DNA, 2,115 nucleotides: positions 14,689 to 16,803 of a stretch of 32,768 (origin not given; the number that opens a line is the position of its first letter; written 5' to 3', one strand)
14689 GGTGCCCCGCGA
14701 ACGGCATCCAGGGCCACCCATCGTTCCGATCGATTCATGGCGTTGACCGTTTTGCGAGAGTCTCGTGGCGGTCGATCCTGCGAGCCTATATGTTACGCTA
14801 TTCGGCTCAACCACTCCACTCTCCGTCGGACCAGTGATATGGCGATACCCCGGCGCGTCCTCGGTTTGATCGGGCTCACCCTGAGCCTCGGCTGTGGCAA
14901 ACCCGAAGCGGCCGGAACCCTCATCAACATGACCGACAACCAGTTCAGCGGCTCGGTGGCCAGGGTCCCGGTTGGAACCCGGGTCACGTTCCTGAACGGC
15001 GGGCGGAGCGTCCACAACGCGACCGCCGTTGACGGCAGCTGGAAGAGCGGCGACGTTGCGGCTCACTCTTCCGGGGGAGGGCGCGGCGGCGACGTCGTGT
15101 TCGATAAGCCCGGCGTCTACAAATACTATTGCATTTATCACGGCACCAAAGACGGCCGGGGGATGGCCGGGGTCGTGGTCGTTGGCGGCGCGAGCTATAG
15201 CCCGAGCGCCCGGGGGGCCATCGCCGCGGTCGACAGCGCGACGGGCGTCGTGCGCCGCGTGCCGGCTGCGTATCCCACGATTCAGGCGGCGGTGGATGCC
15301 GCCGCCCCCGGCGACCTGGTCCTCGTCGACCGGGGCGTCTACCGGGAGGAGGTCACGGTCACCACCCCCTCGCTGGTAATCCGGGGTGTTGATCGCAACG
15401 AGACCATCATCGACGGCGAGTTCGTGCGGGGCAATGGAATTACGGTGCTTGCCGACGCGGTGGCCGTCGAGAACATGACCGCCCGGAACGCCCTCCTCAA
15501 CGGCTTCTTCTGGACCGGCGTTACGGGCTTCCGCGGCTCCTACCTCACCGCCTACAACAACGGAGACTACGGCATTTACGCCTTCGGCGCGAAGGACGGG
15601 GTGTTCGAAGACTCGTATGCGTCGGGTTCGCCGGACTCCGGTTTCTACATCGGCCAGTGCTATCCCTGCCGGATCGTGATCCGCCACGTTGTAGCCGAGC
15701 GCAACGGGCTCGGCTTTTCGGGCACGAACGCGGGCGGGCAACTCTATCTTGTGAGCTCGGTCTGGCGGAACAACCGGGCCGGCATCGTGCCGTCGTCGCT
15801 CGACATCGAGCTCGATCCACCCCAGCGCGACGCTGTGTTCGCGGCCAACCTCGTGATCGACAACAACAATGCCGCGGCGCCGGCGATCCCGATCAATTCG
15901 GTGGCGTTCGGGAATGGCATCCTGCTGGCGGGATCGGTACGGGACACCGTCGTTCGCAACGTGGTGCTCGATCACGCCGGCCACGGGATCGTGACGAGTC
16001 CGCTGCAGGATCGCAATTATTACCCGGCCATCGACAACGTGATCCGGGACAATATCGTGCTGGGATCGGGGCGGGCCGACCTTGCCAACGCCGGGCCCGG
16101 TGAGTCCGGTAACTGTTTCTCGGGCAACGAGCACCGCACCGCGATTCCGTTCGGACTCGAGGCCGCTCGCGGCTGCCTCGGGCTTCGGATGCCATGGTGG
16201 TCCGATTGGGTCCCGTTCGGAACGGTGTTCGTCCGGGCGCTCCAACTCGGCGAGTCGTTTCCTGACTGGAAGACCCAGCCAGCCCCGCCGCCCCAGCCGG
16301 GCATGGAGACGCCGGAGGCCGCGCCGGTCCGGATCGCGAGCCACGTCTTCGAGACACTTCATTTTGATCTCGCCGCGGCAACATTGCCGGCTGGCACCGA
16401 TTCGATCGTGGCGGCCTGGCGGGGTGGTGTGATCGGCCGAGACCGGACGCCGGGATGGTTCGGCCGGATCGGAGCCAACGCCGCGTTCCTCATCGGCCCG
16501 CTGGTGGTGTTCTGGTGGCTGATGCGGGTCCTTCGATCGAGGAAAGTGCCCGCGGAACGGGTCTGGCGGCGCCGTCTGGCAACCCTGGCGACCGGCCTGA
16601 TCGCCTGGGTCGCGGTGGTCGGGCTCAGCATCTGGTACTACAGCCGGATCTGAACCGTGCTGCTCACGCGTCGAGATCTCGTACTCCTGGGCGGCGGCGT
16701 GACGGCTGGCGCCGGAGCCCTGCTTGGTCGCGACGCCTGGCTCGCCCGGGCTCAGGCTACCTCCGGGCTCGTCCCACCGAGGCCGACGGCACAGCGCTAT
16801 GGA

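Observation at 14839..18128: Compact three-gene periplasmic copper module of unknown function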

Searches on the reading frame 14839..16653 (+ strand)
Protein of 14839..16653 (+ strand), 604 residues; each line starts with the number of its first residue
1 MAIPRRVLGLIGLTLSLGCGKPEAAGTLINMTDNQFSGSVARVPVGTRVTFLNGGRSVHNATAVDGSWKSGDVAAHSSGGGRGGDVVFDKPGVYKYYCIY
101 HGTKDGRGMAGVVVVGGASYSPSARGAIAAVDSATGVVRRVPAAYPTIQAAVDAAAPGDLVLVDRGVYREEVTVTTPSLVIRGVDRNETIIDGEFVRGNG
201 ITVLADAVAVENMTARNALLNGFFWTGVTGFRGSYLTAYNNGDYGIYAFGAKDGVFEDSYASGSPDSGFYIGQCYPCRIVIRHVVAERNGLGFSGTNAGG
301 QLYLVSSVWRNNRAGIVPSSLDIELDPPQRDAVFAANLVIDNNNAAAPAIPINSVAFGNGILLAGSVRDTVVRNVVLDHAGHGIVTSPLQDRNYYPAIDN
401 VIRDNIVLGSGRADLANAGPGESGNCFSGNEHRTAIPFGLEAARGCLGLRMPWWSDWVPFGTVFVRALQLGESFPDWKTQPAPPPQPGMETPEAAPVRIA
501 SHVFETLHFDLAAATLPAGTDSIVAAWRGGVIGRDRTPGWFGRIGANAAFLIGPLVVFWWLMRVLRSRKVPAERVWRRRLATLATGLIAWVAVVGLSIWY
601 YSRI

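Call 3: search_protein_families(library=pfam, proteins=[window:14839-16653:+], max_evalue=0.01)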
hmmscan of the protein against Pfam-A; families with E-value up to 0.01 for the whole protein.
window:14839-16653:+ (604 aa): 4 families
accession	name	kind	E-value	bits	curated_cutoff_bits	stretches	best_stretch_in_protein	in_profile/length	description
PF13229.12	Beta_helix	-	4.3e-11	43.1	25.9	1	221-385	1-143/158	Right handed beta helix region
PF00127.26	Copper-bind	-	4.9e-05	24.1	21.2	1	33-115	11-98/99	Copper binding proteins, plastocyanin/azurin family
PF23509.1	MSMEG_3727_PQQ-assoc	-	0.0015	18.4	27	1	50-119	72-138/152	MSMEG_3727, PQQ-associated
PF05048.19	NosD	-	0.002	18.1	23.6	0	242-407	15-150/212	Periplasmic copper-binding protein (NosD)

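Call 4: search_protein_families(library=ncbifam, proteins=[window:14839-16653:+], max_evalue=0.01)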
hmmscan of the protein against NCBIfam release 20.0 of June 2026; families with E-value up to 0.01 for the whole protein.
window:14839-16653:+ (604 aa): 6 families
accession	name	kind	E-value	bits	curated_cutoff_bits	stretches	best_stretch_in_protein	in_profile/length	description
TIGR03805.1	beta_helix_1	subfamily_domain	1.5e-23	83.3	141.5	1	148-387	1-250/314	parallel beta-helix domain-containing protein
TIGR04247.1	NosD_copper_fam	subfamily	5.2e-09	35.2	300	1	148-217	1-66/377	nitrous oxide reductase family maturation protein NosD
TIGR03102.1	halo_cynanin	subfamily_domain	2.7e-05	24.2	93.8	1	30-115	33-114/115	halocyanin domain-containing protein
NF041896.1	pecestase_PemA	equivalog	8e-05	21.7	700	1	126-194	26-94/365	pectinesterase PemA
TIGR02375.1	pseudoazurin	equivalog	0.00023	20.9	109.85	1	36-123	12-94/116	pseudoazurin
TIGR04339.1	PQQ_MSMEG_3727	hypoth_equivalog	0.0037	17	75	1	44-119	63-137/151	MSMEG_3727 family PQQ-associated protein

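Call 6: search_solved_structures(query=window:14839-16653:+, max_evalue=0.01, show_alignments=1)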
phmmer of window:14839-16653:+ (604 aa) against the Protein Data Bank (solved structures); distinct sequences matched with E-value up to 0.01: 6.
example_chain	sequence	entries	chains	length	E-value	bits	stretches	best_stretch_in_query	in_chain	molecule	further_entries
5fc9_A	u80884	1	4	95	1.1e-05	27.3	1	41-105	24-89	Blue (Type 1) copper domain protein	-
3tu6_A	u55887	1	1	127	0.0028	19.3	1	36-126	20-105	Pseudoazurin (Blue copper protein)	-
1j5c_A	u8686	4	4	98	0.0045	18.6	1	36-115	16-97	PLASTOCYANIN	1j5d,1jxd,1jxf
1m9w_A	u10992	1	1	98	0.0048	18.5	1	36-115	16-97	plastocyanin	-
1bxu_A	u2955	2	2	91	0.0051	18.5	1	36-115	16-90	PLASTOCYANIN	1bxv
1pcs_A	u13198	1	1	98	0.0091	17.6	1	36-115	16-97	PLASTOCYANIN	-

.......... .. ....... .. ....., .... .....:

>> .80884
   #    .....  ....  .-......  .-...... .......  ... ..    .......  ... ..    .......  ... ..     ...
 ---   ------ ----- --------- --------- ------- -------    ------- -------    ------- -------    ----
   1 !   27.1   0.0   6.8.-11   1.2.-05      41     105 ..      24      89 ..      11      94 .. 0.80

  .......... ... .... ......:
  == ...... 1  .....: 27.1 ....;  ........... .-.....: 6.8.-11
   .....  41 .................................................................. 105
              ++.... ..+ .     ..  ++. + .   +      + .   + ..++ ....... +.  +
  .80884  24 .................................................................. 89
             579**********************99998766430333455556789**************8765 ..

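Call 7: find_homologous_proteins(query=window:14839-16653:+, max_evalue=0.00001)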
Query window:14839-16653:+ (604 aa): 4896 proteins with E <= 0.00001 among 8000 candidates; the best 120 are listed.
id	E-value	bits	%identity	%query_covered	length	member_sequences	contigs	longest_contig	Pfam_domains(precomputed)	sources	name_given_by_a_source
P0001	0.0e+0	1373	100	100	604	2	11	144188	PF13229.13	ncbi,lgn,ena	-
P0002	0.0e+0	1171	84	100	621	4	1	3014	PF13229.13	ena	-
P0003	0.0e+0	1164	84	100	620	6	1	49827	PF13229.13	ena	-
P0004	1.4e-282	957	69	100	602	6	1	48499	PF13229.13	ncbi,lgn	-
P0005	2.0e-281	953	70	97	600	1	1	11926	PF13229.13,PF00127.27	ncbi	-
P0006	3.1e-281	952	70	97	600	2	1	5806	PF13229.13,PF00127.27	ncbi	-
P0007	3.6e-278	942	70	97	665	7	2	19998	PF13229.13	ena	-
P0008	4.0e-278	942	70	100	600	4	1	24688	PF13229.13,PF22842.4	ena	-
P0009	7.5e-276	935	70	98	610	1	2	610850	PF13229.13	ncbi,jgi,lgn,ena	-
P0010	1.9e-275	933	70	100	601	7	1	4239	PF13229.13,PF22842.4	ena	-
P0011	2.2e-273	926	70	98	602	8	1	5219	PF13229.13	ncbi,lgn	-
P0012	1.6e-267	907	65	99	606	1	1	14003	PF13229.13,PF00127.27,PF05048.20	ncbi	ncbi:MAG: right-handed parallel beta-helix repeat-containing protein [Gemmatimonadota bacterium]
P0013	2.9e-266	903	68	97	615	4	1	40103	PF13229.13,PF05048.20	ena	-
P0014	1.2e-263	894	68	98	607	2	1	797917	PF13229.13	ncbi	ncbi:MAG: right-handed parallel beta-helix repeat-containing protein [Gemmatimonadales bacterium]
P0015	2.6e-263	893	67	97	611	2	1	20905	PF13229.13,PF00127.27,PF05048.20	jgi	jgi:plastocyanin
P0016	1.1e-257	875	70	91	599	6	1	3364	PF13229.13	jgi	jgi:plastocyanin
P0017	6.0e-256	869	69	95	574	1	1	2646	PF13229.13,PF22842.4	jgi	jgi:hypothetical protein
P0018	7.0e-256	869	63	97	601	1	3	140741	PF13229.13,PF05048.20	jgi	jgi:plastocyanin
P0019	1.5e-252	858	64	98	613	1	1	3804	PF13229.13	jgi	jgi:plastocyanin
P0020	5.6e-252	856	64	99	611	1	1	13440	PF13229.13,PF00127.27,PF05048.20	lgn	-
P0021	1.7e-251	854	67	94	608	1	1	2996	PF13229.13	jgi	jgi:plastocyanin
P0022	2.5e-246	837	67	93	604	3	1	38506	PF13229.13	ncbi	-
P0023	1.2e-243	828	66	90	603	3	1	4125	PF13229.13,PF00127.27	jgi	-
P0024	9.6e-222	756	60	97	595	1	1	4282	PF13229.13,PF00127.27,PF22842.4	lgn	-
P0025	3.6e-221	754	63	89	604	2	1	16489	PF13229.13,PF00127.27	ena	-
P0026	4.1e-220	751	60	97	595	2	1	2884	PF13229.13,PF00127.27,PF22842.4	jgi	jgi:plastocyanin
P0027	4.2e-220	750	61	91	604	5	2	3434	PF13229.13,PF00127.27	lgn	-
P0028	9.6e-220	749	61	90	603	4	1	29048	PF13229.13,PF00127.27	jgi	jgi:plastocyanin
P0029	1.9e-219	748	59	94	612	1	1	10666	PF13229.13,PF00127.27,PF22842.4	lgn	-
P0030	2.9e-219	748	59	93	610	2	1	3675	PF13229.13,PF00127.27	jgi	jgi:plastocyanin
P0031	1.4e-218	745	60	91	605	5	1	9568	PF13229.13,PF00127.27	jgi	jgi:plastocyanin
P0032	1.7e-218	745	63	87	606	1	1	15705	PF13229.13,PF00127.27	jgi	jgi:plastocyanin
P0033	2.1e-218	745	60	91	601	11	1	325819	PF13229.13,PF00127.27,PF13473.13,PF22842.4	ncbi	-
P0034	2.3e-218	745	62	88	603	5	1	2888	PF13229.13,PF00127.27,PF13473.13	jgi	jgi:plastocyanin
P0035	3.0e-218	744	57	99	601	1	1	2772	PF13229.13,PF22842.4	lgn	-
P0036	4.1e-218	744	60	94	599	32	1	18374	PF13229.13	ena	-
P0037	1.1e-217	742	61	88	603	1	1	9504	PF13229.13,PF00127.27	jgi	jgi:plastocyanin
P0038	1.4e-217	742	61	88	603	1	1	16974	PF13229.13,PF00127.27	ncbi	-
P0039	6.2e-217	740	61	91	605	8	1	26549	PF13229.13,PF00127.27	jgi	jgi:plastocyanin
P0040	2.1e-216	738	59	92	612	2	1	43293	PF13229.13,PF00127.27,PF22842.4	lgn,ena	-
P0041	2.2e-216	738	61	88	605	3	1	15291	PF13229.13,PF00127.27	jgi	jgi:plastocyanin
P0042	6.2e-216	737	58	94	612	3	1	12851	PF13229.13,PF00127.27,PF13473.13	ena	-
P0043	4.2e-215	734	59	90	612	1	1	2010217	PF13229.13,PF00127.27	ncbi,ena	-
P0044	9.1e-215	733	59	91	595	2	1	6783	PF13229.13,PF22842.4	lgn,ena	-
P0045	1.1e-214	733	59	91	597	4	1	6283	PF13229.13,PF00127.27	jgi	jgi:plastocyanin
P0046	2.6e-214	731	59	97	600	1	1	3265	PF13229.13,PF00127.27,PF22842.4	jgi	jgi:plastocyanin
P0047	2.9e-214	731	62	86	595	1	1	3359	PF13229.13,PF00127.27,PF22842.4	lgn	-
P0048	6.3e-214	730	58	98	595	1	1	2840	PF13229.13,PF22842.4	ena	-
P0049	6.3e-214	730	58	98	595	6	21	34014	PF13229.13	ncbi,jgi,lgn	ncbi:MAG TPA: right-handed parallel beta-helix repeat-containing protein [Gemmatimonadales bacterium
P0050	1.1e-213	729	58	94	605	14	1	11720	PF13229.13,PF00127.27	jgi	jgi:plastocyanin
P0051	1.6e-213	729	62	86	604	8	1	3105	PF13229.13,PF00127.27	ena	-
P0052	2.4e-213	728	60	89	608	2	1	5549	PF13229.13,PF00127.27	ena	-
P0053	2.7e-213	728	58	95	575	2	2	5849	PF13229.13,PF00127.27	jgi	jgi:hypothetical protein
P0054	8.1e-213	726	57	100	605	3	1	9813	PF13229.13,PF00127.27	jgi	jgi:plastocyanin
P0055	3.0e-212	725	58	97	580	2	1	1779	PF13229.13,PF00127.27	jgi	jgi:plastocyanin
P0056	7.2e-212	723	59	92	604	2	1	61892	PF13229.13,PF00127.27,PF23509.2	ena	-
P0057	8.0e-212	723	60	89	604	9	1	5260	PF13229.13,PF00127.27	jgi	jgi:plastocyanin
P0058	2.0e-211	722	63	82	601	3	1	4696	PF13229.13,PF00127.27,PF22842.4,PF05048.20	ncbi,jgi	jgi:plastocyanin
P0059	2.1e-210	718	56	95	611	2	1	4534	PF13229.13,PF00127.27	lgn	-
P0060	1.1e-209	716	62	83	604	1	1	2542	PF13229.13,PF00127.27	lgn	-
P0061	2.8e-209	715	59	93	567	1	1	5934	PF13229.13,PF00127.27,PF22842.4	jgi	jgi:hypothetical protein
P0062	1.3e-208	712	58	93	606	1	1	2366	PF13229.13,PF13473.13,PF22842.4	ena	-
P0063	2.0e-208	712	58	93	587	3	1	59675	PF13229.13,PF22842.4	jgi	jgi:hypothetical protein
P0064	2.2e-208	712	57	96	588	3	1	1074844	PF13229.13,PF22842.4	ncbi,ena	-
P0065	7.0e-208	710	60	93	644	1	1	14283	PF13396.12,PF13229.13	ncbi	-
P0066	4.6e-207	707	63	84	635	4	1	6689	PF13229.13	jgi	-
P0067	8.4e-207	707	57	93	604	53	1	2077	PF13229.13,PF00127.27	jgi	jgi:plastocyanin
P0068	6.8e-206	704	63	81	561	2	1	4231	PF13229.13,PF00127.27,PF13473.13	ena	-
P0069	1.3e-204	699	62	86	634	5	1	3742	PF13229.13,PF00127.27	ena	-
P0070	1.8e-204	699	63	86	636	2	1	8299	PF13229.13,PF00127.27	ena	-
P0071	2.5e-204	698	62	83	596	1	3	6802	PF13229.13,PF22842.4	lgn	-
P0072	3.4e-203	695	56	96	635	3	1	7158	PF13229.13,PF00127.27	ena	-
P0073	5.3e-201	687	59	92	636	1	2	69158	PF13229.13,PF00127.27,PF23509.2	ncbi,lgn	-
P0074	1.2e-199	683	56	97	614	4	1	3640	PF13229.13,PF22842.4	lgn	-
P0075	1.7e-199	682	55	98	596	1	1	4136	PF13229.13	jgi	jgi:hypothetical protein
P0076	5.4e-197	674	55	99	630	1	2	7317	PF13229.13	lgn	-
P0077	1.4e-195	669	60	85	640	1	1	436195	PF13229.13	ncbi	-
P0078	7.2e-195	667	60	85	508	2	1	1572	PF13229.13,PF22842.4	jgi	jgi:Right handed beta helix region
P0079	1.0e-193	663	59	83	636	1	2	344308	PF13229.13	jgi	-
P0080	3.3e-192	658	58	86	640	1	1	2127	PF13229.13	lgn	-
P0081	2.1e-190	652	66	72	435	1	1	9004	PF13229.13,PF00127.27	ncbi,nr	ncbi:MAG TPA: right-handed parallel beta-helix repeat-containing protein, partial [Gemmatimonadales 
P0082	1.7e-188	646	64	74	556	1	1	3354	PF13396.12,PF13229.13,PF05048.20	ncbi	ncbi:MAG: right-handed parallel beta-helix repeat-containing protein, partial [Gemmatimonadota bacte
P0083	2.8e-186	639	60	85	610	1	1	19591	PF13229.13,PF00127.27,PF05048.20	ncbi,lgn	-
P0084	4.9e-186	638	59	84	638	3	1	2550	PF13229.13,PF00127.27,PF13473.13,PF23509.2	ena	-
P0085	6.3e-185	634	60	82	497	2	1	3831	PF13229.13,PF22842.4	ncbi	ncbi:MAG: right-handed parallel beta-helix repeat-containing protein, partial [Gemmatimonadales bact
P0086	1.5e-184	633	59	83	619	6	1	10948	PF13229.13,PF00127.27,PF05048.20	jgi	jgi:plastocyanin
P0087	3.7e-184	632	58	85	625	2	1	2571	PF13229.13,PF00127.27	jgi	jgi:plastocyanin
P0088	3.7e-183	628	52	97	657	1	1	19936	PF13229.13,PF00127.27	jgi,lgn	-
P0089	9.5e-182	624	57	85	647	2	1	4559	PF13396.12,PF13229.13,PF00127.27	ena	-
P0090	1.4e-179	617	58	83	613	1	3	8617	PF13229.13,PF00127.27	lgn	-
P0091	3.6e-178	612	52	98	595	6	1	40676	PF13229.13,PF00127.27,PF13473.13,PF23509.2,PF22842.4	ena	-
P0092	8.9e-177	607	54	90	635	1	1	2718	PF13396.12,PF13229.13,PF05048.20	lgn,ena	-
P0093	4.6e-176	605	51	98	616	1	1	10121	PF13229.13,PF22842.4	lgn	-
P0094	2.3e-174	599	60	73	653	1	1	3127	PF13396.12,PF13229.13,PF00127.27,PF13473.13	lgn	-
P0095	7.1e-174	598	55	85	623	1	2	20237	PF13229.13,PF00127.27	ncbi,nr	ncbi:MAG: plastocyanin [bacterium]|nr:plastocyanin [bacterium]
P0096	1.2e-173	597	56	86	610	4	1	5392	PF13229.13,PF00127.27,PF13473.13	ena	-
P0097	6.9e-173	595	53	84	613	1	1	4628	PF13229.13,PF00127.27,PF22842.4,PF05048.20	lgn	-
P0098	1.1e-172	594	56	85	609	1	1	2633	PF13229.13,PF00127.27,PF22842.4,PF05048.20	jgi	jgi:plastocyanin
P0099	2.0e-172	593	57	86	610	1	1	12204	PF13229.13,PF00127.27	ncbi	-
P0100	2.4e-172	593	56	81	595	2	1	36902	PF13229.13,PF00127.27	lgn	-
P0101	2.8e-172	592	58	78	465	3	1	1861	PF13229.13,PF22842.4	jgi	-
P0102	3.1e-172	592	50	96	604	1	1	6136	PF13229.13,PF00127.27,PF13473.13,PF22842.4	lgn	-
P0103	9.3e-172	591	55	86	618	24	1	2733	PF13229.13,PF00127.27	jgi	jgi:plastocyanin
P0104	1.3e-171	590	55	89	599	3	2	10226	PF13229.13,PF00127.27,PF13473.13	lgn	-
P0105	2.2e-171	590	56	82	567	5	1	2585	PF13229.13,PF00127.27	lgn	-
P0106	2.5e-171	589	62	75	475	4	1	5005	PF13229.13,PF22842.4,PF05048.20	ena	-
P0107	2.8e-171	589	52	92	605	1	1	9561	PF13229.13,PF00127.27,PF22842.4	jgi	jgi:plastocyanin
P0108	6.9e-171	588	52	93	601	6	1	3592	PF13229.13,PF00127.27,PF13473.13,PF23509.2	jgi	jgi:plastocyanin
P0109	1.1e-170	587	54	86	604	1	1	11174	PF13229.13,PF00127.27,PF22842.4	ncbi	-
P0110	1.9e-170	586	53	86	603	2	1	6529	PF13229.13,PF00127.27,PF22842.4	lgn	-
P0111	2.9e-170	586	55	86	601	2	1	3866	PF13229.13,PF00127.27,PF23509.2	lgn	-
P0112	9.3e-170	584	56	85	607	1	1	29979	PF13229.13,PF00127.27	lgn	-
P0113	1.2e-169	584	51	96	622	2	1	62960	PF13229.13,PF00127.27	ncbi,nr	ncbi:MAG: plastocyanin [bacterium]|nr:plastocyanin [bacterium]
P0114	3.1e-169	582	54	86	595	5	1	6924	PF13229.13,PF00127.27,PF13473.13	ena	-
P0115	3.7e-169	582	55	80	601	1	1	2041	PF13229.13,PF22842.4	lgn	-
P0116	4.0e-169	582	53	87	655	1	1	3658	PF13229.13,PF00127.27,PF22842.4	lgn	-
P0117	1.3e-168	580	52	95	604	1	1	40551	PF13229.13,PF00127.27,PF13473.13,PF23509.2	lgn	-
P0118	4.1e-168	579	49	98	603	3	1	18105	PF13229.13,PF00127.27,PF22842.4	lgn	-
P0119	9.5e-168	578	54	83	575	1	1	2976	PF13229.13,PF00127.27,PF22842.4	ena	-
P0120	1.1e-167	577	56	84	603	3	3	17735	PF13229.13,PF00127.27,PF23509.2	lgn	-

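Call 12: find_encoding_contigs(protein=P0001, flank=10000, max_places=2)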
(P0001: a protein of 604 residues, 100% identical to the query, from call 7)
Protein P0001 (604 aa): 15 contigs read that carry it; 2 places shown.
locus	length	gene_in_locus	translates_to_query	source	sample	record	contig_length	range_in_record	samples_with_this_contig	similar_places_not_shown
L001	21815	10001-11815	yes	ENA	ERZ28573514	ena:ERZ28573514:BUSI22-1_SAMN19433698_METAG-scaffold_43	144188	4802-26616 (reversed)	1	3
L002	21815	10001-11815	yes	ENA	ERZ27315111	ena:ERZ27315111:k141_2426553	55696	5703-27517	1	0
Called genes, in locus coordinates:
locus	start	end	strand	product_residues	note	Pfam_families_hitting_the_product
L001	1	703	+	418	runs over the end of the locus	PF03825:Nuc_H_symport, PF12832:MFS_1_like, PF07690:MFS_1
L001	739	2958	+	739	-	PF07715:Plug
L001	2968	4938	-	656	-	PF00069:Pkinase, PF01636:APH (faint), PF07714:PK_Tyr_Ser-Thr, PF08238:Sel1 (weak)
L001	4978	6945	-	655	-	PF00069:Pkinase, PF01636:APH (faint), PF07714:PK_Tyr_Ser-Thr, PF08238:Sel1 (weak), PF23310:TPR_27 (faint), PF08238:Sel1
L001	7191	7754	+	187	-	PF08207:EFP_N, PF01132:EFP, PF09285:Elong-fact-P_C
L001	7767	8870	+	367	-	PF25046:DUF7790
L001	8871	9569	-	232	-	PF10502:Peptidase_S26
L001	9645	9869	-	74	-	-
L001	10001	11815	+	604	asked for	PF13229:Beta_helix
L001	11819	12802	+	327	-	PF07732:Cu-oxidase_3, PF07731:Cu-oxidase_2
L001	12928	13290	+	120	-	PF00127:Copper-bind (weak)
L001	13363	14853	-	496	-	PF05221:AdoHcyase, PF00670:AdoHcyase_NAD, PF02826:2-Hacid_dh_C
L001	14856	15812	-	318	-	PF01022:HTH_5, PF12840:HTH_20, PF13489:Methyltransf_23, PF01209:Ubie_methyltran, PF13847:Methyltransf_31, PF08241:Methyltransf_11, PF08242:Methyltransf_12, PF13649:Methyltransf_25, +4 more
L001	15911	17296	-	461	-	PF01425:Amidase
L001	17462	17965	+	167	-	PF19780:DUF6265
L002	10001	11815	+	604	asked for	PF13229:Beta_helix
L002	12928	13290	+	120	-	PF00127:Copper-bind (weak)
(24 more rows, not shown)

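Call 13: find_encoding_contigs(protein=P0043, flank=8000, max_places=2)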
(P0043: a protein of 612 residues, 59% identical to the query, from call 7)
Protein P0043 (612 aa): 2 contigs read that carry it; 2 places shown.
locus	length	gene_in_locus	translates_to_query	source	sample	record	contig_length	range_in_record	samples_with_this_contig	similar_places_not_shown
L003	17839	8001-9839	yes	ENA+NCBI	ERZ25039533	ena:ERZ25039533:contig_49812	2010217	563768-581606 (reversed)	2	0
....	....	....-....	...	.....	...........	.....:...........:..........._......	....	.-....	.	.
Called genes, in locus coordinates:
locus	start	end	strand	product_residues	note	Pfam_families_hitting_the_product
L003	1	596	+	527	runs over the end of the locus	PF01565:FAD_binding_4, PF02913:FAD-oxidase_C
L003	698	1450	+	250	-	PF02511:Thy1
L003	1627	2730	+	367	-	PF01071:GARS_A (weak), PF07478:Dala_Dala_lig_C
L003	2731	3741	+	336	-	PF02655:ATP-grasp_3 (weak), PF07478:Dala_Dala_lig_C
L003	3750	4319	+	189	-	PF00583:Acetyltransf_1, PF13508:Acetyltransf_7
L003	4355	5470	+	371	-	PF04055:Radical_SAM, PF12544:LAM_C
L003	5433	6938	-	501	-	PF17874:TPR_MalT (faint), PF00515:TPR_1 (faint), PF07719:TPR_2 (faint), PF13424:TPR_12, PF13374:TPR_10 (weak), PF13424:TPR_12, PF13487:HD_5, PF01966:HD, +2 more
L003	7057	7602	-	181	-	-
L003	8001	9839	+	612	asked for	PF00127:Copper-bind, PF13229:Beta_helix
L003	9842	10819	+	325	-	PF07732:Cu-oxidase_3, PF07731:Cu-oxidase_2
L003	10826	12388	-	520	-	PF00496:SBP_bac_5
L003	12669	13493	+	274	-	-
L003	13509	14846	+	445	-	PF00158:Sigma54_activat, PF14532:Sigma54_activ_2, PF25601:AAA_lid_14, PF02954:HTH_8 (weak)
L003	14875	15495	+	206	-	-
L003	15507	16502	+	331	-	PF13374:TPR_10 (faint), PF00515:TPR_1 (faint), PF13181:TPR_8 (faint), PF13176:TPR_7 (faint), PF13424:TPR_12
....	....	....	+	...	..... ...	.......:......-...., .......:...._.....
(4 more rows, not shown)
